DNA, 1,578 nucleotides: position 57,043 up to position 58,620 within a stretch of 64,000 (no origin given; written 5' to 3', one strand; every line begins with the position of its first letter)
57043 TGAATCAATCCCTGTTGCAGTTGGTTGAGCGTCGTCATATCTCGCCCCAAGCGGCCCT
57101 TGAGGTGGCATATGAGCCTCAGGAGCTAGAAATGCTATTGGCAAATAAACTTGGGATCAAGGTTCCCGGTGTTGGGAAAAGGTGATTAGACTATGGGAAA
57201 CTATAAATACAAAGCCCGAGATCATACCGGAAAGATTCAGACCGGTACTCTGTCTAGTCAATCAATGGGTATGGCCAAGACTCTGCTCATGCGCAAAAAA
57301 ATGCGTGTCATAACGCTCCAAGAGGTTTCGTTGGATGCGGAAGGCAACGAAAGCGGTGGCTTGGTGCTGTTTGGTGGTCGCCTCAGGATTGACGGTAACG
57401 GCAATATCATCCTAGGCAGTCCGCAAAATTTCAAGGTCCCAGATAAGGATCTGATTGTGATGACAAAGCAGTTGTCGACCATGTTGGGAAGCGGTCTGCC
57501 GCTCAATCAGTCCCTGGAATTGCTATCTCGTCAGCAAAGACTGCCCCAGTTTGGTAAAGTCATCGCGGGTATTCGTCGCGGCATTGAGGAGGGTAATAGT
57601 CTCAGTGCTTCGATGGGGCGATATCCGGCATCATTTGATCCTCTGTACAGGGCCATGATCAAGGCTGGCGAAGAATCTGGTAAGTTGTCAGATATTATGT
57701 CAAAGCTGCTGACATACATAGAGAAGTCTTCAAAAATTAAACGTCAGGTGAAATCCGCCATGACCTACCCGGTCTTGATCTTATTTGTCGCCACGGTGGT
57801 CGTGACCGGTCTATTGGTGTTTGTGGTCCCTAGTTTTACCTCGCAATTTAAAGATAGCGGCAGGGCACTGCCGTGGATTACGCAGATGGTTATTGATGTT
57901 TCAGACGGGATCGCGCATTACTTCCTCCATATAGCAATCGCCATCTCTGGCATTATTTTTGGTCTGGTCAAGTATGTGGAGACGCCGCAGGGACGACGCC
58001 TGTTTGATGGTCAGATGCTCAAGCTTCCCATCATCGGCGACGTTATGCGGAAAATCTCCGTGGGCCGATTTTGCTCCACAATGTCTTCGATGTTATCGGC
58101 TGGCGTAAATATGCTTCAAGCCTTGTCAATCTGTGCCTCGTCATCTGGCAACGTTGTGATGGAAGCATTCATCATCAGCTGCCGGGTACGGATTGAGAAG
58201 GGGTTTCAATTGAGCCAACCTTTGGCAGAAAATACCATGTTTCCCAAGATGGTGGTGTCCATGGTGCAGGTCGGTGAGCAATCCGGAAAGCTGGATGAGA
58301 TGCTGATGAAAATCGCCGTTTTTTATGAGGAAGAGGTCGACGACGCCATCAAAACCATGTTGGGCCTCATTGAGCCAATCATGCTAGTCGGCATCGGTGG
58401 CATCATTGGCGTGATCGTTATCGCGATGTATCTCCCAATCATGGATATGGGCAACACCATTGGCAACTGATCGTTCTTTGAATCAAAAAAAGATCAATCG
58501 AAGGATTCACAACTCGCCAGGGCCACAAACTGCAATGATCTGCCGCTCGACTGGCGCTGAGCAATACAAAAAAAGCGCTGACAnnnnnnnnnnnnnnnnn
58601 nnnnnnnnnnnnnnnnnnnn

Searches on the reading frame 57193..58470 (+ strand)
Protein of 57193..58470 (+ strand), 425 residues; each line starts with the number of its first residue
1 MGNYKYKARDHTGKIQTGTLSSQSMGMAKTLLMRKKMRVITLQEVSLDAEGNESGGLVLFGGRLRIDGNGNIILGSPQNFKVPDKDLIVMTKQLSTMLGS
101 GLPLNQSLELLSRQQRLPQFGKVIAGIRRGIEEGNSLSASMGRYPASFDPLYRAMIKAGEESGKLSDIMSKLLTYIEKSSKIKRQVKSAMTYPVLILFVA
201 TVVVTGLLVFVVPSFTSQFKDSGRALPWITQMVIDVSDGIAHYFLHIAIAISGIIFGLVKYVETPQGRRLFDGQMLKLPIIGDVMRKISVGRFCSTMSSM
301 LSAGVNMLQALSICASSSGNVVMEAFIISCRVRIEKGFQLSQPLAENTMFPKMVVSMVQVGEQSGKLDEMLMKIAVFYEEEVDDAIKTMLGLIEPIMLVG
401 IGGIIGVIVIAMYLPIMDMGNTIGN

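Call 3: search_protein_families(library=pfam, max_evalue=1, proteins=[window:57193-58470:+])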
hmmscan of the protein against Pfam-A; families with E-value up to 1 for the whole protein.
window:57193-58470:+ (425 aa): 2 families
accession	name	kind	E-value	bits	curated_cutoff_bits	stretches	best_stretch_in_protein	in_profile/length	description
PF00482.28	T2SSF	-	6.8e-68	226.8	25.2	2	91-213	2-125/125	Type II secretion system (T2SS), protein F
PF08229.16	SHR3_chaperone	-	0.18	11.2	25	1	240-318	58-135/188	ER membrane protein SH3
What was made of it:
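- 57193..58470 (+): pilC (425 aa). Last gene of the conserved pilB-pilT-pilC operon and the left flank of the block. Pfam T2SSF, E 6.8e-68 (call 3).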

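Call 4: search_protein_families(library=ncbifam, max_evalue=1, proteins=[window:57193-58470:+])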
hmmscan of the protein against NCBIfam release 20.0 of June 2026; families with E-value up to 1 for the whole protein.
window:57193-58470:+ (425 aa): 7 families
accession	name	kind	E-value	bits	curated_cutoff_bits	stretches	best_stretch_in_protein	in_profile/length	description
TIGR02120.1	GspF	equivalog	6.7e-110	368.1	424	1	4-423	1-401/401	type II secretion system inner membrane protein GspF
NF052606.1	T4PiliAsmPilCMyx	equivalog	1.1e-106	357.1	700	1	80-423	75-418/419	type IV pilus assembly protein PilC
NF052607.1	T4PiliAsmPilCThrm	equivalog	8.5e-96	321.5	700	2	84-422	65-403/406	type IV pilus assembly protein PilC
NF007861.0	PRK10573.1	equivalog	8.9e-79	265.4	401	1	86-424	60-399/401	protein transport protein HofC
NF047826.1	T3SSXpsF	equivalog_domain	1.2e-66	225.2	650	1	84-424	65-405/405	type II secretion system protein XpsF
NF041012.2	T4P_ComGB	equivalog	4.7e-42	144.5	240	1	90-419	6-330/332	competence type IV pilus assembly protein ComGB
NF045751.1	MPN385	equivalog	0.27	12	120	1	361-412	41-92/105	MPN385 family protein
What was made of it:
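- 57193..58470 (+): Matches the NCBIfam PilC and GspF models, below their equivalog cut-offs (call 4).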

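Call 6: find_related_loci(query=window:57193-58470:+, collection=genome_contigs, flank=10000)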
Query window:57193-58470:+ (425 aa) in genome_contigs; peptide patterns used: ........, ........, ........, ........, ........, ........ (x = any residue, [..] = any of these).
103 stretches matched a pattern; 41 encode a relative of the query (tblastn E <= 1e-3); 41 distinct loci.
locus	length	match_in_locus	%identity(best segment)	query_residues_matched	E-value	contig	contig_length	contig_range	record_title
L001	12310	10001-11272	71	1-424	0e+0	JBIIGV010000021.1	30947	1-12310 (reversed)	MAG: Oligoflexales bacterium isolate ME2001-07-16D8pf_3300042503_group1_bin8 Rohwer_bin1140_scaffold_756_c1, whole genom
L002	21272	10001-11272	66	1-424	0e+0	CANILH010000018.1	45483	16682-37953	MAG: Oligoflexales bacterium isolate RH-14apr17-458 genome assembly, contig: RH-14apr17-C1748, whole genome shotgun sequ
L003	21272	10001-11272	71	1-424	0e+0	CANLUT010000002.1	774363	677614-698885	MAG: Oligoflexales bacterium isolate ZE-Jul18-111 genome assembly, contig: ZE-Jul18-C2, whole genome shotgun sequence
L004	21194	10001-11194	36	1-416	7e-86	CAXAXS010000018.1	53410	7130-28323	MAG TPA_asm: uncultured Halobacteriovorax sp. isolate ERR599368_binner23_Refined_6 genome assembly, contig: ERZ2772639.1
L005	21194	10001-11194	38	1-416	3e-85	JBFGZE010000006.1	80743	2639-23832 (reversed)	MAG: Bacteriovoracaceae bacterium isolate Mix_sand06.2021.04.G.37 k141_1008461_length_80743_cov_13.5092, whole genome sh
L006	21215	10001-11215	37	1-422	4e-79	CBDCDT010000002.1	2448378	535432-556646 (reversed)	MAG: Bacteriovoracaceae bacterium isolate ee061672-7c32-459d-b54b-8bd05c2749f9 genome assembly, contig: contig_2, whole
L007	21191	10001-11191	37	1-416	8e-79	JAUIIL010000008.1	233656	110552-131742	MAG: Bacteriovoracia bacterium isolate Co_bin.260 NODE_554_length_233656_cov_2.752707, whole genome shotgun sequence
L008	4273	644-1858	37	1-422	2e-78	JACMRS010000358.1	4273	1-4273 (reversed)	MAG: Bacteroidia bacterium isolate LF-bin-98 FL-bin-98-contig-k141_2757115, whole genome shotgun sequence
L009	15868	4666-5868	37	1-416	2e-77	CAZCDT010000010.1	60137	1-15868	MAG TPA_asm: uncultured Bacteriovoracaceae bacterium isolate binchicken_co117_66 genome assembly, contig: NODE_930_lengt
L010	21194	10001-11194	37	1-416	3e-75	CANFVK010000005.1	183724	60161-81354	MAG: Bacteriovoracaceae bacterium isolate Jr-16oct17-200 genome assembly, contig: Jr-16oct17-C123, whole genome shotgun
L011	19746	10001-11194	35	1-416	3e-74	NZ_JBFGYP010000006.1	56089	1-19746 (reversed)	MAG: Halobacteriovorax sp. isolate Mix_sand06.2021.04.G.18 k141_910313_length_56089_cov_35.3131, whole genome shotgun se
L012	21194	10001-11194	34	1-416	2e-71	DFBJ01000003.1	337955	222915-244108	MAG TPA_asm: Bacteriovoracaceae bacterium UBA3083 UBA3083_contig_5724, whole genome shotgun sequence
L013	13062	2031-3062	34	81-423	5e-66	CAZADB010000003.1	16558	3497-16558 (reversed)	MAG TPA_asm: uncultured Candidatus Saccharibacteria bacterium isolate binchicken_co24_148 genome assembly, contig: NODE_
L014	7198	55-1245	31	1-419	3e-63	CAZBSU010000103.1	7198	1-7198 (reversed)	MAG TPA_asm: uncultured Planctomycetales bacterium isolate binchicken_co256_149 genome assembly, contig: NODE_30809_leng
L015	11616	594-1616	36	85-424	2e-63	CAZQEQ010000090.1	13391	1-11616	MAG TPA_asm: uncultured candidatus Brocadiaceae bacterium isolate binchicken_co334_199 genome assembly, contig: NODE_826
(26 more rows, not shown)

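Call 41: search_protein_families(library=phrogs, max_evalue=1, proteins=[P0003, L044:407-757:+])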
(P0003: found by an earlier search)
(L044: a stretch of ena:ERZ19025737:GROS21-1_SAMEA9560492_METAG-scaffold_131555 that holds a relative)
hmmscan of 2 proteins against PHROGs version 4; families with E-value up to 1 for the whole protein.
P0003 (178 aa): 0 families

L044:407-757:+ (116 aa): 1 family
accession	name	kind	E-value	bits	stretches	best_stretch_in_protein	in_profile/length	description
phrog_10572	-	unknown function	0.22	12.4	1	94-110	29-45/58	-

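Call 42: search_protein_families(library=padloc, max_evalue=1, proteins=[P0003, L044:407-757:+])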
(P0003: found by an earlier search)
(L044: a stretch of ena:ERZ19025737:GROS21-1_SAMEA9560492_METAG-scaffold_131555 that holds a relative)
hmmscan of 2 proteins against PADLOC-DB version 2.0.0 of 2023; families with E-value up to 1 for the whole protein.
P0003 (178 aa): 0 families

L044:407-757:+ (116 aa): 0 families

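Call 57: search_protein_families(library=pfam, max_evalue=5, proteins=[P0003, P0015, P0016, L044:407-757:+])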
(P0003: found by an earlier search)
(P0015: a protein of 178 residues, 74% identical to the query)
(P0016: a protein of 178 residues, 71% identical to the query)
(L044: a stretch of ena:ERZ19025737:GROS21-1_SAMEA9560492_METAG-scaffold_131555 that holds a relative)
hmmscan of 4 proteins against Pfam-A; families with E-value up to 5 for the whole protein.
P0003 (178 aa): 0 families

P0015 (178 aa): 0 families

P0016 (178 aa): 0 families

L044:407-757:+ (116 aa): 0 families
